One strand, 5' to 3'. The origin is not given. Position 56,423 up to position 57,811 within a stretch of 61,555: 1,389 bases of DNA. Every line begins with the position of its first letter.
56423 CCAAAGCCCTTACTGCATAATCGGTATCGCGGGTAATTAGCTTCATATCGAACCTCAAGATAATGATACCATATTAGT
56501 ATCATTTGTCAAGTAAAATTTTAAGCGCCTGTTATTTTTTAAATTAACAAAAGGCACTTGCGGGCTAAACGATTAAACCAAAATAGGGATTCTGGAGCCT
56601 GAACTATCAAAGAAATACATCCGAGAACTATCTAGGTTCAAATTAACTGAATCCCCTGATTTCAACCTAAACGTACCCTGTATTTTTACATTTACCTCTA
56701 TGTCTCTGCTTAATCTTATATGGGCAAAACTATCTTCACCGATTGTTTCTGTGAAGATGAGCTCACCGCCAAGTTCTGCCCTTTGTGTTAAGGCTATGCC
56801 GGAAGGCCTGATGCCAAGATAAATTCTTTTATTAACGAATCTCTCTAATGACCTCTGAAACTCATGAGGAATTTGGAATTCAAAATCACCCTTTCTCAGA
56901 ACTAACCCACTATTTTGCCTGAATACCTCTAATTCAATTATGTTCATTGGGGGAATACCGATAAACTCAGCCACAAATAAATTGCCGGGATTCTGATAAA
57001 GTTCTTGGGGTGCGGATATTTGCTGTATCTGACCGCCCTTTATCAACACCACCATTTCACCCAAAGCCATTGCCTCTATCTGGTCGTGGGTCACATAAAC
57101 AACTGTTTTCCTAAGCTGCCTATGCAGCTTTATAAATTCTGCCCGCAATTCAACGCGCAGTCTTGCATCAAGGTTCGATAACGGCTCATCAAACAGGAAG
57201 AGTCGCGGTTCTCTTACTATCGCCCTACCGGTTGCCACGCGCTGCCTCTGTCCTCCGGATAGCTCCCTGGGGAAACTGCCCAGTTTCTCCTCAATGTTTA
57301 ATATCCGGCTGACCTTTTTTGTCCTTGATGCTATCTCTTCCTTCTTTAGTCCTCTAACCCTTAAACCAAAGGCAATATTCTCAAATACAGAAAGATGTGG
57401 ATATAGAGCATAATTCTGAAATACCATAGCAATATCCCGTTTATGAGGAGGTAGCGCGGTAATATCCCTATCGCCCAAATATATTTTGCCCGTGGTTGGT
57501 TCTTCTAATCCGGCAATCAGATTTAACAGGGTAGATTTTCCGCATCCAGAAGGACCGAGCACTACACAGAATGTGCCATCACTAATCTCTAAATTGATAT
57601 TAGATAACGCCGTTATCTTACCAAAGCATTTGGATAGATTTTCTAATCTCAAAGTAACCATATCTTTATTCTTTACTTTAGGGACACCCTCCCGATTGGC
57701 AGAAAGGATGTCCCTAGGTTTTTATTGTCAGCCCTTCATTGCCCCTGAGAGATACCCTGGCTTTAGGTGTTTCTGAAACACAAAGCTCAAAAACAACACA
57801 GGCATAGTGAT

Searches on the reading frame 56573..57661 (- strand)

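Call 81: search_protein_families(library=ncbifam, proteins=[window:56573-57661:-], max_evalue=1e-10)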
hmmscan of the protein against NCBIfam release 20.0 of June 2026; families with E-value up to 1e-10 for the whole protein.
window:56573-57661:- (362 aa): 166 families (the best 25 are shown)
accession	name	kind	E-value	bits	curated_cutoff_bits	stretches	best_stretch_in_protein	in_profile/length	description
NF008653.0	PRK11650.1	subfamily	3.1e-125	417.9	432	1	1-357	1-353/357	sn-glycerol-3-phosphate ABC transporter ATP-binding protein UgpC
NF008233.0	PRK11000.1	equivalog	1.3e-104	350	568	1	1-356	1-358/369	maltose/maltodextrin ABC transporter ATP-binding protein MalK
NF040933.2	ABC_arch_GlcV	equivalog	8.5e-93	311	450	1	2-296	1-293/357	glucose ABC transporter ATP-binding protein GlcV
TIGR03265.1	PhnT2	equivalog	2.9e-91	306.3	457.7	1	3-295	4-286/353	putative 2-aminoethylphosphonate ABC transporter ATP-binding protein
NF006987.0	PRK09452.1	equivalog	4.2e-89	298.9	482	1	4-291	18-301/378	spermidine/putrescine ABC transporter ATP-binding protein PotA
TIGR01187.1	potA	subfamily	2.2e-84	283.3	355.6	1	34-314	1-277/325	polyamine ABC transporter ATP-binding protein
NF043075.1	MMSYN1_0197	equivalog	3.5e-82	276.1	550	1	4-316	3-301/341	spermidine/putrescine ABC transporter ATP-binding protein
NF008513.0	PRK11432.1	equivalog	1.4e-81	274.1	496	1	4-296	7-290/351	ferric ABC transporter ATP-binding protein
NF040840.2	tungstate_WtpC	equivalog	1e-80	271.6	440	1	4-294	2-281/347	tungstate ABC transporter ATP-binding protein WtpC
TIGR00968.1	3a0106s01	subfamily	1.5e-78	263.6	342.75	1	6-235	3-232/237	sulfate ABC transporter ATP-binding protein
TIGR03258.1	PhnT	equivalog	5.4e-78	262.5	499.15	1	4-296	9-298/359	2-aminoethylphosphonate ABC transport system ATP-binding subunit PhnT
NF008621.0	PRK11607.1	equivalog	2.1e-70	237.4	613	1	4-337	20-356/377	putrescine ABC transporter ATP-binding subunit PotG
NF008105.0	PRK10851.1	equivalog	3e-68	230.1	502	1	4-245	3-246/362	sulfate/thiosulfate ABC transporter ATP-binding protein CysA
TIGR01186.1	proV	subfamily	1.5e-64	218.4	326.6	1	14-235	4-231/363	betaine/proline/choline family ABC transporter ATP-binding protein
TIGR03415.1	ABC_choXWV_ATP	equivalog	2.9e-54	184.5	483.75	1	10-243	31-275/382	choline ABC transporter ATP-binding protein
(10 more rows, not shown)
